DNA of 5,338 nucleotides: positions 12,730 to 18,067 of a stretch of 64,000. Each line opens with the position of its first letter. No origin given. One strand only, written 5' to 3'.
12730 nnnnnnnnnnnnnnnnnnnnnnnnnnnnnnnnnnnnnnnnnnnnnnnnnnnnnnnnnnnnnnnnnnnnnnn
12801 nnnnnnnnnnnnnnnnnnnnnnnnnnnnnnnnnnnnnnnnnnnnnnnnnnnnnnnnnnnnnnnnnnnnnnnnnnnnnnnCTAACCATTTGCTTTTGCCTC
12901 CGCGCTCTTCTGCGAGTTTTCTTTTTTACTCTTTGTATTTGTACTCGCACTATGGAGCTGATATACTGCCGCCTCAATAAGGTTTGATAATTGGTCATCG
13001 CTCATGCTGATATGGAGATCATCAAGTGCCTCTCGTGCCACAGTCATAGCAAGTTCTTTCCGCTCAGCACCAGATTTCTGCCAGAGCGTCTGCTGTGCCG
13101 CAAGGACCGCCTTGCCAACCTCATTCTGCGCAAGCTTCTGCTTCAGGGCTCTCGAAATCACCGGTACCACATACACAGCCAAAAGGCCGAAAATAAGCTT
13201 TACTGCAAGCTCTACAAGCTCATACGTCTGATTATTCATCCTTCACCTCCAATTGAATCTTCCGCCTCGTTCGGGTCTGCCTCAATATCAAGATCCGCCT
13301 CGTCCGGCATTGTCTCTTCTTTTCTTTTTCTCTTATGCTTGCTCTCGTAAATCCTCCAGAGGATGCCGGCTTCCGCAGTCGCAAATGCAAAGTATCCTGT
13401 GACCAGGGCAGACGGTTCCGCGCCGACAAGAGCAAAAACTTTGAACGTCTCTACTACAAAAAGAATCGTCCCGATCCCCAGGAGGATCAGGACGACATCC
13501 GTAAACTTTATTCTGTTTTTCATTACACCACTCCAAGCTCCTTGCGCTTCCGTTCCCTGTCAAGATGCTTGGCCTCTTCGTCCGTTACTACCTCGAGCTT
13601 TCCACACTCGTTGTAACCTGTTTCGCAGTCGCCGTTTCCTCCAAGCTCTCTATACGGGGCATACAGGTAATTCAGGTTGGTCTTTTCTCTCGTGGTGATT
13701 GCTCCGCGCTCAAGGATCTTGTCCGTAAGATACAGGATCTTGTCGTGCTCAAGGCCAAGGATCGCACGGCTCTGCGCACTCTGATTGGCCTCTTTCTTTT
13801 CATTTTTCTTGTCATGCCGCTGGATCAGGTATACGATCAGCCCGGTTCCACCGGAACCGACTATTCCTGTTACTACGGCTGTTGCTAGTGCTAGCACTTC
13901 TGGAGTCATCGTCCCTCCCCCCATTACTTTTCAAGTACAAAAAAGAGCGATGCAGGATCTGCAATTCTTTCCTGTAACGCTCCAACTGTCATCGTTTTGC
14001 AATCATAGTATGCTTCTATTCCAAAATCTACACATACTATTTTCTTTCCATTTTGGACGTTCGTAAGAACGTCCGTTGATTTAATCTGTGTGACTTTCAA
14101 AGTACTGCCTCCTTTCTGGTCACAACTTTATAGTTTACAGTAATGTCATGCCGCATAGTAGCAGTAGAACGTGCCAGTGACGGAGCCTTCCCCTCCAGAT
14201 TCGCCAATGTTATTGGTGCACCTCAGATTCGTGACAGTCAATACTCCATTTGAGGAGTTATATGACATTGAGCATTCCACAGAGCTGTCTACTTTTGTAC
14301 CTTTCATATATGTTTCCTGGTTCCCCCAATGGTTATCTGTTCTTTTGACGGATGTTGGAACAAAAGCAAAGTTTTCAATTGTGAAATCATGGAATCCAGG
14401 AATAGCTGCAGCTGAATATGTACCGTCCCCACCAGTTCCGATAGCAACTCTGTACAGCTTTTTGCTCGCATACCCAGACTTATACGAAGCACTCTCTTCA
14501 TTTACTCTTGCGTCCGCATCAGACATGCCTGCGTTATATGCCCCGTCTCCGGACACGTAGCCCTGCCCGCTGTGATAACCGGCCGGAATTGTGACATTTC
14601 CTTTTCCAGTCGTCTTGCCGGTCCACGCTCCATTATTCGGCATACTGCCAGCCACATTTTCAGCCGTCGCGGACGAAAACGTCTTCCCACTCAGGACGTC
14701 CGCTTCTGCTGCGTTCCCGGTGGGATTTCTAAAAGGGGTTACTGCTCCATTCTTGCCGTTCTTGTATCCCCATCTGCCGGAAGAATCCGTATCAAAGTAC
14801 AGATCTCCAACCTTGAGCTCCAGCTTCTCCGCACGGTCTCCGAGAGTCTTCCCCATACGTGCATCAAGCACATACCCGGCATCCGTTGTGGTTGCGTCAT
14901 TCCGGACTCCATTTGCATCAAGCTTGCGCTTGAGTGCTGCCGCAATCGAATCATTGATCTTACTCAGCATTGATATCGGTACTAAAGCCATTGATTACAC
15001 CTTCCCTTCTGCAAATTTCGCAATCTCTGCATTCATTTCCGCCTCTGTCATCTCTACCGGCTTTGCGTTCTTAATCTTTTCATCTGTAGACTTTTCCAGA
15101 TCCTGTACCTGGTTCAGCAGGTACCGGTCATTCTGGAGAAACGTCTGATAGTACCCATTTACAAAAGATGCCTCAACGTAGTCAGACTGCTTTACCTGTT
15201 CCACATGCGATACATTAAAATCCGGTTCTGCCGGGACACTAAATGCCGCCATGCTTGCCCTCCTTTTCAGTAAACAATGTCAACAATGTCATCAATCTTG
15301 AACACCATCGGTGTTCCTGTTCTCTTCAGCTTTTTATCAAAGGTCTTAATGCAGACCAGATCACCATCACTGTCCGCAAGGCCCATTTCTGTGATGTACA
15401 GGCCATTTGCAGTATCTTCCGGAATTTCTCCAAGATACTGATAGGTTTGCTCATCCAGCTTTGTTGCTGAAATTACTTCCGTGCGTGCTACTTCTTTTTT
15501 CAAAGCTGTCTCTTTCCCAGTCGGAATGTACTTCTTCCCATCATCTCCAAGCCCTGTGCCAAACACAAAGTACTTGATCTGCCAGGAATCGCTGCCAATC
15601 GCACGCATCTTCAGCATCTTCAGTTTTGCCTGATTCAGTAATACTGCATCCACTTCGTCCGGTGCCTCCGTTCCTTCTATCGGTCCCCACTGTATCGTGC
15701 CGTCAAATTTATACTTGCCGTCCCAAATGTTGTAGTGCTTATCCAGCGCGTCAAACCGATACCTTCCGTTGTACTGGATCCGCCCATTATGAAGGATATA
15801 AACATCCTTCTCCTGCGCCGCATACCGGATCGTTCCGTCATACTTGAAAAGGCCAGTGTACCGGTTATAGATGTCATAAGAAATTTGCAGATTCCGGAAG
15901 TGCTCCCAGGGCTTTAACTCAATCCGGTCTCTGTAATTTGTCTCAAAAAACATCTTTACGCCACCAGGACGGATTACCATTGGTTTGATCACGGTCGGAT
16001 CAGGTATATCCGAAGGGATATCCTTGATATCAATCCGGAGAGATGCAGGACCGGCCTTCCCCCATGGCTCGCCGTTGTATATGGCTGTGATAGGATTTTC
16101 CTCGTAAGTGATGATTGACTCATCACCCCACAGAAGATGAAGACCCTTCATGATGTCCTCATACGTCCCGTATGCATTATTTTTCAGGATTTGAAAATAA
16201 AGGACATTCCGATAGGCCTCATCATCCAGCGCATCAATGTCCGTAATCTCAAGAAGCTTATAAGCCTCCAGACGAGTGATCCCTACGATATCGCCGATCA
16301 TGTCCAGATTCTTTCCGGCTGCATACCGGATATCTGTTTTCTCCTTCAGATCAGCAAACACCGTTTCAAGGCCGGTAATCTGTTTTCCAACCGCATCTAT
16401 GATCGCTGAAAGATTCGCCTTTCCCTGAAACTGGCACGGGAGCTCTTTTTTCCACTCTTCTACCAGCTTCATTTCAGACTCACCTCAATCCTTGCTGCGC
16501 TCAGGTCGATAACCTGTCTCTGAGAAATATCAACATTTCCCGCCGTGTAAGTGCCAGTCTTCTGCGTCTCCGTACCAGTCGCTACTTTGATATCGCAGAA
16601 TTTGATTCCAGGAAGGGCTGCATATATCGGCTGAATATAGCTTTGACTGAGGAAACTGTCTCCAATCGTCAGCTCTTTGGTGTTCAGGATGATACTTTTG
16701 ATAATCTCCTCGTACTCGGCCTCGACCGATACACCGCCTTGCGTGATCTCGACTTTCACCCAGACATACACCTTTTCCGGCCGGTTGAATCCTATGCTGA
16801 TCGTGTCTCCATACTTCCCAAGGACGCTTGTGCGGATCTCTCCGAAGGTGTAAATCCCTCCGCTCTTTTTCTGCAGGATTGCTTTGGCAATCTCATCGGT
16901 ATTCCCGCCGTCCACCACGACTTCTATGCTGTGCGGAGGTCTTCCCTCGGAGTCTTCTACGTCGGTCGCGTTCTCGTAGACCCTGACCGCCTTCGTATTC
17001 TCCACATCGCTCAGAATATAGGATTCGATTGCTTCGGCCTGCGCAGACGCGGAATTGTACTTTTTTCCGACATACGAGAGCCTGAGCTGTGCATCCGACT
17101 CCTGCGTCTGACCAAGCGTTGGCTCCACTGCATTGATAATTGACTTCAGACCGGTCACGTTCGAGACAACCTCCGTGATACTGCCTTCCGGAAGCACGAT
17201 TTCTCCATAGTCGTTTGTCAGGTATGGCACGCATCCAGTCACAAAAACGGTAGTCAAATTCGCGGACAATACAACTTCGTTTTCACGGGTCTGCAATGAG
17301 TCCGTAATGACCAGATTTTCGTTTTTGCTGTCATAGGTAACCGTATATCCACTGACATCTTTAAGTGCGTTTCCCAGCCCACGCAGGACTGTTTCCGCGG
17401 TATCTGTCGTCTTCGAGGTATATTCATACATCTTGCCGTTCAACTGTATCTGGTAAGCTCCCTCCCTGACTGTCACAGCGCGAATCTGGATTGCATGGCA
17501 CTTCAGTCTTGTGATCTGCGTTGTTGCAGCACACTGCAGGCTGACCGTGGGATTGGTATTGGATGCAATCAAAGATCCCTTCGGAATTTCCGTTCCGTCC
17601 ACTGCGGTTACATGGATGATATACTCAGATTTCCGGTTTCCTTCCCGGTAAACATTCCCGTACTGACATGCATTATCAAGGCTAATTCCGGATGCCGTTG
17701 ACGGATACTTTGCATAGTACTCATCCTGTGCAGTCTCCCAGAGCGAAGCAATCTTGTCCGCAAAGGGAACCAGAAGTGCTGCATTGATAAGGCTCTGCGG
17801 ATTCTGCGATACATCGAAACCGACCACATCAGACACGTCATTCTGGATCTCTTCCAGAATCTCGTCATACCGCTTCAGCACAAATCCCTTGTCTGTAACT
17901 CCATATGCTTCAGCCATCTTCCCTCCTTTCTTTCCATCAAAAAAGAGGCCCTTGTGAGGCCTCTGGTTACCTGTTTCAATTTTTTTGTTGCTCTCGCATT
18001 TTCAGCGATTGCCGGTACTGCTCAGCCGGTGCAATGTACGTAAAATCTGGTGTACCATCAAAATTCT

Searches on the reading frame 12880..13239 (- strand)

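Call 17: search_protein_families(library=pfam, proteins=[window:12880-13239:-], max_evalue=0.05)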
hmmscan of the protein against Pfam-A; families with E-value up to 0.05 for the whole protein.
window:12880-13239:- (119 aa): 1 family
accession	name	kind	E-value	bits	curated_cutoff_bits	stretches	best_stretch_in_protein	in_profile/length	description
PF09682.15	Phage_holin_6_1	-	1.1e-13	51.8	24.9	1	1-96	1-100/101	Bacteriophage holin of superfamily 6 (Holin_LLH)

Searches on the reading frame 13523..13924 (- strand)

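Call 17: search_protein_families(library=pfam, proteins=[window:13523-13924:-], max_evalue=0.05)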
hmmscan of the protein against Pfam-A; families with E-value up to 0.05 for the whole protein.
window:13523-13924:- (133 aa): 0 families

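Call 71: search_protein_families(library=ncbifam, proteins=[window:13523-13924:-], max_evalue=1)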
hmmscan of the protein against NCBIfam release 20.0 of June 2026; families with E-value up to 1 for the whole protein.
window:13523-13924:- (133 aa): 1 family
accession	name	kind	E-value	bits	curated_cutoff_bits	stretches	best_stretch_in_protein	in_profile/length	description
NF011726.0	PRK15179.1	equivalog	0.077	11.2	733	1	33-100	180-248/694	Vi polysaccharide biosynthesis protein TviE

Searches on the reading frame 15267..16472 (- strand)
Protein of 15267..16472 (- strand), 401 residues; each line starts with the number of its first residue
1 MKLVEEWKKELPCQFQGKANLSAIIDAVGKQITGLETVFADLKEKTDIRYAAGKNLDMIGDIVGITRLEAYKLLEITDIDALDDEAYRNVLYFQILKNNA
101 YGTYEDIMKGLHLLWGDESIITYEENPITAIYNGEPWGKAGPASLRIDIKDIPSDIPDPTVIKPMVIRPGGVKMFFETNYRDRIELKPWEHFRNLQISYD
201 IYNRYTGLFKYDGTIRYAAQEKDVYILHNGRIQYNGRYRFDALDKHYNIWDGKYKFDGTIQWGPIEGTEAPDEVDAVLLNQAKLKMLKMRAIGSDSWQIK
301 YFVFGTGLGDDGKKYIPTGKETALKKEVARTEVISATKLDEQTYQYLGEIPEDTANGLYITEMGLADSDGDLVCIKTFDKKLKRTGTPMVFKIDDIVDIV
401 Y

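Call 6: search_protein_families(library=phrogs, proteins=[window:15267-16472:-], max_evalue=0.01)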
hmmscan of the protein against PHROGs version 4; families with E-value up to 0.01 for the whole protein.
window:15267-16472:- (401 aa): 16 families
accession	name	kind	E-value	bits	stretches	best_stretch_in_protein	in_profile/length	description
phrog_587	-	head and packaging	1.4e-21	78.2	1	3-176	21-206/392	structural protein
phrog_6277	-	unknown function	2.6e-10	41.1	1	8-109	13-102/280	-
phrog_4056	-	tail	5.6e-10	40.1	1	3-124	17-127/219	baseplate protein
phrog_1780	-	tail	5.2e-09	36.3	1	299-384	30-113/855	tail collar fiber protein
phrog_4017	-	tail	6.9e-09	36.5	1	12-118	18-113/285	baseplate protein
phrog_22472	-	unknown function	1.7e-07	32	1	8-133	13-127/302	-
phrog_5417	-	unknown function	1.1e-06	29.5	1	279-386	36-145/156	-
phrog_1160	-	tail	3.3e-06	27.1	1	2-125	15-131/528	baseplate protein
phrog_9521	-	tail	9.3e-06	26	1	302-385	229-311/324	baseplate wedge subunit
phrog_295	-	tail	3e-05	24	1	293-384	196-273/794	tail fiber protein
phrog_988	-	tail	6.1e-05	23.6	1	312-383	40-112/574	tail protein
phrog_1162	-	tail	6.8e-05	23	1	298-383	29-112/354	tail fiber protein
phrog_2137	-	tail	0.00012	22.7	1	309-382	36-111/267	tail fiber protein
phrog_11518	-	tail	0.00033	20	1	296-382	25-109/812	tail fiber protein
phrog_5181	-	unknown function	0.0005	19.5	1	297-377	27-105/763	-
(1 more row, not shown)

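Call 17: search_protein_families(library=pfam, proteins=[window:15267-16472:-], max_evalue=0.05)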
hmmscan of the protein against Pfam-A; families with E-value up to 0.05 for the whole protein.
window:15267-16472:- (401 aa): 2 families
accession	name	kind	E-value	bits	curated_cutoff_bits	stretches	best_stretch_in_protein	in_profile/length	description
PF11041.13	DUF2612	-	7.3e-11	42.8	23.5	2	11-68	5-62/181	Protein of unknown function (DUF2612)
PF12571.13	Phage_tail_fib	-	6.4e-08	33.2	23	1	283-385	14-113/150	Phage tail-collar fibre protein, N-terminal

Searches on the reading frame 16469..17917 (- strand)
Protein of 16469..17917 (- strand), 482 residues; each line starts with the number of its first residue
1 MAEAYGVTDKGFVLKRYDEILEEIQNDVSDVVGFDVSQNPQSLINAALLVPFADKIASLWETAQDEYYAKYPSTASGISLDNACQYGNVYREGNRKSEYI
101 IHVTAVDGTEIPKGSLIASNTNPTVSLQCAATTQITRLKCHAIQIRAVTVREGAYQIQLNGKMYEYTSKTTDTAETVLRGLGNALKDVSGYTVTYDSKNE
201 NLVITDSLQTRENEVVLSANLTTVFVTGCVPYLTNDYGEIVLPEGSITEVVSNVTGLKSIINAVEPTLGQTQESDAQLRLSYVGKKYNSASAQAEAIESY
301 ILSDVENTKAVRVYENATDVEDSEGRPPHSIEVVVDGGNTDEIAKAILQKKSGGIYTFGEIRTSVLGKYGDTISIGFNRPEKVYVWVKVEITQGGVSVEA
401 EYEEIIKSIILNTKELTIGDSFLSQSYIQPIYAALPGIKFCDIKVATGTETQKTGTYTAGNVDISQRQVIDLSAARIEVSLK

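Call 6: search_protein_families(library=phrogs, proteins=[window:16469-17917:-], max_evalue=0.01)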
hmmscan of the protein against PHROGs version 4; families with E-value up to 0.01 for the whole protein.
window:16469-17917:- (482 aa): 2 families
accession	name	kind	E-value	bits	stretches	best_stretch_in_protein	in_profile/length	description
phrog_6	-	tail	1.3e-35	124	1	4-479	59-405/548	baseplate wedge subunit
phrog_34452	-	unknown function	3.8e-06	27.7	1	5-115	2-111/175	-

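Call 17: search_protein_families(library=pfam, proteins=[window:16469-17917:-], max_evalue=0.05)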
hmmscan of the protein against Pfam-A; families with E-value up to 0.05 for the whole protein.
window:16469-17917:- (482 aa): 1 family
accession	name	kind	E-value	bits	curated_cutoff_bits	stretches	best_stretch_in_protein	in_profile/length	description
PF16754.10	Pesticin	-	0.04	14.3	25.8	0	34-91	83-141/156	Bacterial toxin homologue of phage lysozyme, C-term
